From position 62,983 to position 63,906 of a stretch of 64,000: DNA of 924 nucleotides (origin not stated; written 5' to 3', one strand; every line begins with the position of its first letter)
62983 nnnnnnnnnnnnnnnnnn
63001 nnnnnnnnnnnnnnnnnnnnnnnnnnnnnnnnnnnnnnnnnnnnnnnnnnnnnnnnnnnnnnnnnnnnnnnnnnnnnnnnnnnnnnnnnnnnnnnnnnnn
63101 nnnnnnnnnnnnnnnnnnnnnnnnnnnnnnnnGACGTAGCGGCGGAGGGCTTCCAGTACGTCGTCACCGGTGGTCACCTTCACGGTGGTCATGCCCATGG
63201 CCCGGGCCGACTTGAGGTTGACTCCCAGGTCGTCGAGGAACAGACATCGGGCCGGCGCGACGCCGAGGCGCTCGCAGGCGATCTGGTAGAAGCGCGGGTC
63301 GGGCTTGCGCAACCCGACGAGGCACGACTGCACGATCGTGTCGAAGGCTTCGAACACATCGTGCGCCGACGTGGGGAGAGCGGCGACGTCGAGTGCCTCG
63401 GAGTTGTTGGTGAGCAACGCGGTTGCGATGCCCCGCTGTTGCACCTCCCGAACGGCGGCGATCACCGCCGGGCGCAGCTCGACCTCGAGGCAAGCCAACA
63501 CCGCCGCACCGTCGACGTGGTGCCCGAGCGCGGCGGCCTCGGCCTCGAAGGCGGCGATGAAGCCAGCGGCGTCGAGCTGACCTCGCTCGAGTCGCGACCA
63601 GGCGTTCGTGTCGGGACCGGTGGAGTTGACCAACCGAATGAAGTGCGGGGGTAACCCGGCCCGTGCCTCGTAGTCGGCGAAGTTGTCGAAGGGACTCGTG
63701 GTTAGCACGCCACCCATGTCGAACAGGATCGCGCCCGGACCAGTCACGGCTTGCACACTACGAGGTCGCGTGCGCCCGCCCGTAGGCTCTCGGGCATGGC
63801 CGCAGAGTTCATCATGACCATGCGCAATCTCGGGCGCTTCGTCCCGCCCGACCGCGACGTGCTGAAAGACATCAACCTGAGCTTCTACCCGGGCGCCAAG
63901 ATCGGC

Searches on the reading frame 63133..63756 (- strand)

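Call 8: search_protein_families(library=ncbifam, proteins=[window:63133-63756:-])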
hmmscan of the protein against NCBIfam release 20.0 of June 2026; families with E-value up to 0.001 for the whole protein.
window:63133-63756:- (208 aa): 31 families (the best 25 are shown)
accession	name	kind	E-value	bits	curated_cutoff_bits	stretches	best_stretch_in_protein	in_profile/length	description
TIGR02247.1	HAD-1A3-hyp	subfamily_domain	2.2e-55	187.6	125.4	1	9-205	4-206/211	epoxide hydrolase N-terminal domain-like phosphatase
TIGR01509.1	HAD-SF-IA-v3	subfamily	1.1e-18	67.9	29.4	1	92-192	64-152/154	HAD-IA family hydrolase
NF006991.0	PRK09456.1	equivalog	2e-16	60.3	295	1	50-197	41-187/199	glucose-1-phosphatase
TIGR01449.2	PGP_bact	equivalog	1.7e-13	50.6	180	1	95-199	87-189/213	phosphoglycolate phosphatase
TIGR01993.1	Pyr-5-nucltdase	equivalog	3.5e-12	46.5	142.9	1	65-193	58-182/183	pyrimidine 5'-nucleotidase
TIGR02253.1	CTE7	subfamily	4.5e-12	46.2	169.75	1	93-199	94-199/221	TIGR02253 family HAD-type hydrolase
TIGR01428.1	HAD_type_II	equivalog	1.7e-10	41.2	125.4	1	95-194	93-190/197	haloacid dehalogenase type II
TIGR02009.1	PGMB-YQAB-SF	subfamily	4.4e-10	40.1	153.35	1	94-194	90-186/186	beta-phosphoglucomutase family hydrolase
NF009695.0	PRK13222.1-2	equivalog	1.2e-09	38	225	1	92-198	93-197/226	phosphoglycolate phosphatase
TIGR01454.1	AHBA_synth_RP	hypoth_equivalog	1.3e-09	38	246.65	1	91-198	73-178/205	AHBA synthesis associated protein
NF008087.0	PRK10826.1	equivalog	1.4e-09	37.9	191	1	92-195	91-192/222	hexitol phosphatase HxpB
TIGR01662.1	HAD-SF-IIIA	subfamily_domain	1.7e-09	37.9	44.6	1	92-196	24-140/141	HAD-IIIA family hydrolase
TIGR01990.1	bPGM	equivalog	2.3e-09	37.5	189.4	1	93-194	89-186/187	beta-phosphoglucomutase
TIGR02252.1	DREG-2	subfamily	6e-09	36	155.2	1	96-191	108-201/203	HAD hydrolase, REG-2-like, family IA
NF009694.0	PRK13222.1-1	equivalog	1.4e-08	34.3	415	1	94-204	112-220/252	phosphoglycolate phosphatase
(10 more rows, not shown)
